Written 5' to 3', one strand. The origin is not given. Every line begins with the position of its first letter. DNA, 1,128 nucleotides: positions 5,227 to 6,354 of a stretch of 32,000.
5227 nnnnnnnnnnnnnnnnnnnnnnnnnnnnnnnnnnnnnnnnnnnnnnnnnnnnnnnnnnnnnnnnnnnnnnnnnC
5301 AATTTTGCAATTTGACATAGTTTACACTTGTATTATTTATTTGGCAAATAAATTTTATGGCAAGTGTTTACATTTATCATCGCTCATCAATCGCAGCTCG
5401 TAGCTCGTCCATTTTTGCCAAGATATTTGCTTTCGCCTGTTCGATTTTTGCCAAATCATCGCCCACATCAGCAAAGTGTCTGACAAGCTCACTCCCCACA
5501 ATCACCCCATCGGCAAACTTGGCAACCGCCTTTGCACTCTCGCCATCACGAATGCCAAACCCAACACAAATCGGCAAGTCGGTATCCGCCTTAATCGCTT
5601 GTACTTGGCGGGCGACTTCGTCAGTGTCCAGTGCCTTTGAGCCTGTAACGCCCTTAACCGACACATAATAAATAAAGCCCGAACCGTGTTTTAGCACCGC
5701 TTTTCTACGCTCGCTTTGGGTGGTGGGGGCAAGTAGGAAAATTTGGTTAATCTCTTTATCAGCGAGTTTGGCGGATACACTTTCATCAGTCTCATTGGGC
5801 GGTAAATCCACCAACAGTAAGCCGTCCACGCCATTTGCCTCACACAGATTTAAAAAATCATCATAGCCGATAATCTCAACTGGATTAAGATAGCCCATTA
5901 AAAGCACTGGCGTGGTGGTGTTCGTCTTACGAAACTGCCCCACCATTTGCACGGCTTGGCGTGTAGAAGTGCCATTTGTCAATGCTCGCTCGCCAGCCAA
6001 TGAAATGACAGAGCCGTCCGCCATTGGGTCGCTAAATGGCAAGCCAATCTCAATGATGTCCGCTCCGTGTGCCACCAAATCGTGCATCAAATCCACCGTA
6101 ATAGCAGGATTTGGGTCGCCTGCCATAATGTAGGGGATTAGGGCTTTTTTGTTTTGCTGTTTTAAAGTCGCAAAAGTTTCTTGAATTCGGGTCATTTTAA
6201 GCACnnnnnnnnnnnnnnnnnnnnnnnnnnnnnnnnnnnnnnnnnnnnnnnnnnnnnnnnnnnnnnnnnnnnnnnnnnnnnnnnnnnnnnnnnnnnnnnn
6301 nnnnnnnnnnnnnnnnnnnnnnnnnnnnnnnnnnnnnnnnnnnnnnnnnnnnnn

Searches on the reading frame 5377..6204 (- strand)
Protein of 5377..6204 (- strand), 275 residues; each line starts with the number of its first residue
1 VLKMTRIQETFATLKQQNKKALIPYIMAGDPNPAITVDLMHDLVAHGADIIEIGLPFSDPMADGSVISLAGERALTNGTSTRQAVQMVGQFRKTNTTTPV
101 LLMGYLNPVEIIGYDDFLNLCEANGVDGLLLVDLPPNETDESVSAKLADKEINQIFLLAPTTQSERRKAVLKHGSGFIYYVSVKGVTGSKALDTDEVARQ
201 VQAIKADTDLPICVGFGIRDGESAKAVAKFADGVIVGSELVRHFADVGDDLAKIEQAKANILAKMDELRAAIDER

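Call 4: search_protein_families(library=pfam, proteins=[window:5377-6204:-], max_evalue=0.1)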
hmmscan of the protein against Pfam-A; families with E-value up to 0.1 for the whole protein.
window:5377-6204:- (275 aa): 5 families
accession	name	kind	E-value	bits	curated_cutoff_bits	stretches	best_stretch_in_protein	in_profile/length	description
PF00290.26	Trp_syntA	-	1.3e-84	283.6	27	1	11-268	1-254/259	Tryptophan synthase alpha chain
PF00977.27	His_biosynth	-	3.8e-05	23.7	23.6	1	196-247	60-112/228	Histidine biosynthesis protein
PF01884.23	PcrB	-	0.00017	21.6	23.9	1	201-244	171-215/226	PcrB family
PF03437.21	BtpA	-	0.0059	16.5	30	1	180-258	175-244/254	BtpA family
PF07071.17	KDGP_aldolase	-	0.016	15.5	26.7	0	183-261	29-106/218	KDGP aldolase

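Call 9: find_related_loci(query=window:5377-6204:-, collection=genome_contigs, flank=7000)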
Query window:5377-6204:- (275 aa) in genome_contigs; peptide patterns used: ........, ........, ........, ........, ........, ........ (x = any residue, [..] = any of these).
250 stretches matched a pattern; 24 encode a relative of the query (tblastn E <= 1e-3); 24 distinct loci.
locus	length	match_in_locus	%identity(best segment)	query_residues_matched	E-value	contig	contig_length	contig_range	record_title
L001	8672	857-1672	92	2-273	2e-169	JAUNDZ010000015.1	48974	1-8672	MAG: Moraxella sp. isolate S24M_Sa_22 NODE_207_length_48974_cov_28.169566, whole genome shotgun sequence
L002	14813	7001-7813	90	4-274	4e-165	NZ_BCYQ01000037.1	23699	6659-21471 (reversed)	Moraxella oblonga NBRC 102422, whole genome shotgun sequence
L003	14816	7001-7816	88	3-274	1e-162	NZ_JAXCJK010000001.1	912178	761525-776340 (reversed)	Moraxella sp. Pampa NODE_1_length_912178_cov_179.164416, whole genome shotgun sequence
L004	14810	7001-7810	88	4-273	9e-161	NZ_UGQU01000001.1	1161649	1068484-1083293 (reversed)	Moraxella lacunata strain NCTC10359, whole genome shotgun sequence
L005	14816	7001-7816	87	2-273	5e-160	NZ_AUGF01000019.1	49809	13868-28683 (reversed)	Moraxella caprae DSM 19149 K941DRAFT_scaffold00017.17_C, whole genome shotgun sequence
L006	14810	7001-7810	86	4-273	2e-159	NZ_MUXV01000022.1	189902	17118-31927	Moraxella bovis strain CCUG 2133 2133T_ctg_0000022, whole genome shotgun sequence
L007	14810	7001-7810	84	4-273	8e-156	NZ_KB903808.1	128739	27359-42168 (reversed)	Moraxella boevrei DSM 14165 A3G3DRAFT_scaffold_5.6, whole genome shotgun sequence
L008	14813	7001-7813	84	5-274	2e-154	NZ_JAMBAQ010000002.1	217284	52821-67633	Moraxella oculi strain Tifton1 NODE_2_length_217284_cov_94.6017_ID_3, whole genome shotgun sequence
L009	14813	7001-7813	84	3-273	5e-154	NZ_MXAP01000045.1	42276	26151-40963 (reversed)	Moraxella equi strain CCUG 4950 CCUG4950T_R1__paired__trimmed__paired__contig_45, whole genome shotgun sequence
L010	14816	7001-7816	80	2-274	2e-148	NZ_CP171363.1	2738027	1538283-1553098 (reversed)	Faucicola mancuniensis strain GVCNT2 chromosome, complete genome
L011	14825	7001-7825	80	4-273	3e-146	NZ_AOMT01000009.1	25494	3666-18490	Moraxella bovoculi 237 MBO_237Contig09, whole genome shotgun sequence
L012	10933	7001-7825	80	4-273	3e-146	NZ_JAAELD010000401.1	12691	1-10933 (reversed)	MAG: Moraxella sp. isolate Bco_11 BcoG_CONTIG3786627, whole genome shotgun sequence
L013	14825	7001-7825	79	3-273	1e-145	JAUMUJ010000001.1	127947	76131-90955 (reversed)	MAG: Moraxella sp. isolate S11M_Sa_26 NODE_35_length_127947_cov_10.734972, whole genome shotgun sequence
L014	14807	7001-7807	79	4-273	6e-143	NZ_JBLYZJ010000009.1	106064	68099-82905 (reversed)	Moraxella sp. TY6 NODE_9_length_106064_cov_228.268542, whole genome shotgun sequence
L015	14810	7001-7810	70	4-274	2e-130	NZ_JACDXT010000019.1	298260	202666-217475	Psychrobacter sp. bablab_jr014 k141_622, whole genome shotgun sequence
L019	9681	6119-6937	72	4-274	2e-127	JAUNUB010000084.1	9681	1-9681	MAG: Moraxella sp. isolate S5R_Sa_41 NODE_2138_length_9681_cov_16.636090, whole genome shotgun sequence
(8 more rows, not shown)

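Call 53: search_protein_families(library=pfam, proteins=[L002:5466-6038:+, L002:6031-6552:+, L003:5747-6010:+, L003:6007-6414:+, L006:6406-6879:+, L007:6372-6989:+, L008:4967-6346:+, L008:6349-6960:+, L010:6031-6975:+, L014:5557-6990:+], max_evalue=0.01)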
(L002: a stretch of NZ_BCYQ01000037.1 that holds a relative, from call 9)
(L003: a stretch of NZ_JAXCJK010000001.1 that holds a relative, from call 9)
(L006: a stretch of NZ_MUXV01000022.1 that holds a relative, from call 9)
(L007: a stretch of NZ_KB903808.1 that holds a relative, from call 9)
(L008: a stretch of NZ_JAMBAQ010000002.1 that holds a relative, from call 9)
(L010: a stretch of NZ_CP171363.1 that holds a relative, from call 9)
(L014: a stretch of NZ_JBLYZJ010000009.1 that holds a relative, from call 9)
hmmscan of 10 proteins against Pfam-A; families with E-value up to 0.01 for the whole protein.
L002:5466-6038:+ (190 aa): 1 family
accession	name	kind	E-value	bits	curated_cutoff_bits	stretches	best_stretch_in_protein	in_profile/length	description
PF08719.17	NADAR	-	8.5e-59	198.9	35.1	1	28-186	1-162/163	NADAR domain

L002:6031-6552:+ (173 aa): 1 family
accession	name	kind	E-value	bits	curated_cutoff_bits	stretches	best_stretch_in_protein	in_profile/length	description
PF01661.27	Macro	-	1e-46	158.1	22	1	20-136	1-118/118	Macro domain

L003:5747-6010:+ (87 aa): 3 families
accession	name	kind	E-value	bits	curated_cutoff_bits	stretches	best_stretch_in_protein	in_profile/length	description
PF12234.13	Rav1p_C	-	0.0023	16.9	27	1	6-68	139-200/640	RAVE protein 1 C terminal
PF09424.15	YqeY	-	0.0063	17.1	27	1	48-80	72-104/143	Yqey-like protein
PF12939.12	DUF3837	-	0.0069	17.3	25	0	41-79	58-97/101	Domain of unknown function (DUF3837)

L003:6007-6414:+ (135 aa): 3 families
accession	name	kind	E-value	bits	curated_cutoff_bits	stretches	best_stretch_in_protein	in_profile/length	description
PF01850.27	PIN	-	1.2e-08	36.1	23.6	1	6-125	2-118/120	PIN domain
PF13470.12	PIN_3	-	0.00017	22.8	27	1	5-109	2-104/115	PIN domain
PF16289.11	PIN_12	-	0.0067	17.3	32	1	6-104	2-100/172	PIN domain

L006:6406-6879:+ (157 aa): 3 families
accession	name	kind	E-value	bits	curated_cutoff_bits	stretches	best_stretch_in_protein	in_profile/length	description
PF14279.12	HNH_5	-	9.9e-09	35.4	27.5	1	40-83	1-44/56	HNH endonuclease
PF01844.29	HNH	-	3.5e-08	33.9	21.4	1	40-83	1-45/47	HNH endonuclease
PF13395.12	HNH_4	-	0.002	18.5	22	1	40-85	1-50/54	HNH endonuclease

L007:6372-6989:+ (205 aa): 0 families

L008:4967-6346:+ (459 aa): 4 families
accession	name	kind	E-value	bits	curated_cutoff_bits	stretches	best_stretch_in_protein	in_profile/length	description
PF13175.12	AAA_15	-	1.7e-17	64.5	32.1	1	15-375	18-374/374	AAA ATPase domain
PF13304.12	AAA_21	-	4.8e-16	60.1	27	1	21-375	1-303/304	AAA domain, putative AbiEii toxin, Type IV TA system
PF11398.14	DUF2813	-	0.0006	19.7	21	0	16-65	19-68/372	Protein of unknown function (DUF2813)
PF00005.33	ABC_tran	-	0.0011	20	25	0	15-56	7-48/137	ABC transporter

L008:6349-6960:+ (203 aa): 0 families

L010:6031-6975:+ (314 aa): 0 families

L014:5557-6990:+ (477 aa): 2 families
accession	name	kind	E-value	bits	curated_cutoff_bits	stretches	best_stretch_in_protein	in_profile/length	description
PF18476.7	PIN_8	-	1.5e-57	195.6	26.1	1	26-264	1-227/227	PIN like domain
PF01850.27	PIN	-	0.0068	17.5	23.6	0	28-93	2-69/120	PIN domain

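Call 54: search_protein_families(library=padloc, proteins=[L006:6406-6879:+, L007:6372-6989:+, L008:4967-6346:+, L008:6349-6960:+, L010:6031-6975:+, L014:5557-6990:+, L004:5580-6179:+, L013:6096-7007:+, L019:5487-6089:+, L003:6007-6414:+], max_evalue=0.01)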
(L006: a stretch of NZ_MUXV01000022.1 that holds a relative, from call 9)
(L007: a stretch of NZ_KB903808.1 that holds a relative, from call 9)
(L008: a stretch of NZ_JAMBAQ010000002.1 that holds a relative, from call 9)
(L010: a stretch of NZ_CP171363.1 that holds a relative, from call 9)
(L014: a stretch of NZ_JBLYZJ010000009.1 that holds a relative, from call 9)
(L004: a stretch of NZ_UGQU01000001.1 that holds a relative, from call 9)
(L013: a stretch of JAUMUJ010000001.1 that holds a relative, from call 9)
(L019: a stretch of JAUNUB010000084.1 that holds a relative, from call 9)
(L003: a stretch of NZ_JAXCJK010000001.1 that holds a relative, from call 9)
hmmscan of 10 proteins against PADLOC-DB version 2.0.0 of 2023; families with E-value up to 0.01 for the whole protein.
L006:6406-6879:+ (157 aa): 18 families
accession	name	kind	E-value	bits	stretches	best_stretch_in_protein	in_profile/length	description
PDLC00337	PtuB1|PtuB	-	1.8e-08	32.5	1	23-87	42-108/216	Unknown function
PDLC00315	PtuB1|PtuB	-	1.1e-05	23.3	1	30-86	23-79/227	Unknown function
PDLC00348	PtuB1|PtuB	-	0.00014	19.5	1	29-89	44-106/198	Unknown function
PDLC00324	PtuB1|PtuB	-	0.00016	19.5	1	27-77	28-84/209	Unknown function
PDLC00335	PtuB1|PtuB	-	0.00022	18.8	1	37-129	48-142/214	Unknown function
PDLC00358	PtuB1|PtuB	-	0.00037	18.2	1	26-58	30-66/215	Unknown function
PDLC00317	PtuB1|PtuB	-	0.00054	17.9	1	38-86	60-107/244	Unknown function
PDLC00342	PtuB1|PtuB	-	0.00057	17.3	1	29-109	39-123/247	Unknown function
PDLC03661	mREase_IV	-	0.001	16.8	1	38-86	60-107/249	Type IV methyl-directed restriction enzyme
PDLC00336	PtuB1|PtuB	-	0.0011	16.7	1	29-113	55-142/250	Unknown function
PDLC02859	DpdF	-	0.0027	14.2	1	38-80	8-50/545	DpdF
PDLC00288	PtuA1|PtuA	-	0.0029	14.3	1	30-63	57-91/733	AAA ATPase domain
PDLC00340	PtuB1|PtuB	-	0.0034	15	1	37-89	66-116/268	Unknown function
PDLC00328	PtuB1|PtuB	-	0.0039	14.7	0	29-56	52-80/295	Unknown function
PDLC04263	PDC-M01B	-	0.0042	14.8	1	37-83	99-144/291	-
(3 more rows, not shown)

L007:6372-6989:+ (205 aa): 0 families

L008:4967-6346:+ (459 aa): 83 families (the best 25 are shown)
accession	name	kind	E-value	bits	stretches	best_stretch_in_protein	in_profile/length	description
PDLC04033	PD-T4-4_A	-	6e-135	449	1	1-457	1-458/460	-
PDLC04664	PDC-M47A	-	7.3e-103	343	1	1-455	1-458/461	-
PDLC04032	PD-T4-4_A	-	6.6e-96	320.1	1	1-457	1-469/474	-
PDLC03878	NsnB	-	5e-22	77.1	1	7-433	9-322/345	-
PDLC02979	AriA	-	6.3e-21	73.6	1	3-375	6-373/373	-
PDLC02980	AriA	-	6.5e-21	73.6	1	21-375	1-303/304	-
PDLC04213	HEC-02A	-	1.2e-19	69.1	1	261-379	166-280/337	-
PDLC04214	HEC-02A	-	2.6e-16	57.9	2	264-380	174-287/338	-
PDLC02358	Old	-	5.7e-14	49.8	1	331-379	285-333/578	Old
PDLC04146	HEC-02B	-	1.1e-13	48.9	1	265-379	176-287/344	-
PDLC00265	PtuA1|PtuA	-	1.9e-11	41.7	1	304-399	299-397/479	AAA ATPase domain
PDLC04707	PDC-M55A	-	2.2e-11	41.4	1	329-390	302-364/421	-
PDLC04177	HEC-01A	-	3.2e-11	40.9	1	15-380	22-345/393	-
PDLC02914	ATPase-Toprim_I-B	-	3.3e-11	41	1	312-380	185-253/443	-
PDLC00067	GajA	-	4.2e-11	40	2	333-376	307-347/604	AAA ATPase domain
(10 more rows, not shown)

L008:6349-6960:+ (203 aa): 5 families
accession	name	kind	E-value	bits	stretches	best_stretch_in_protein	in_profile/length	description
PDLC04035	PD-T4-4_B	-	6.3e-35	118.7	1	8-179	2-172/206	-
PDLC04034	PD-T4-4_B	-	6.3e-09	33.9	1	32-169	26-156/190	-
PDLC04666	PDC-M47B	-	4.9e-08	31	1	31-169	10-145/174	-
PDLC04668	PDC-M47B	-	0.00016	19.5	1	14-174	10-157/186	-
PDLC04036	PD-T4-4_B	-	0.0053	14.7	0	86-134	91-135/203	-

L010:6031-6975:+ (314 aa): 0 families

L014:5557-6990:+ (477 aa): 0 families

L004:5580-6179:+ (199 aa): 0 families

L013:6096-7007:+ (303 aa): 0 families

L019:5487-6089:+ (200 aa): 0 families

L003:6007-6414:+ (135 aa): 0 families
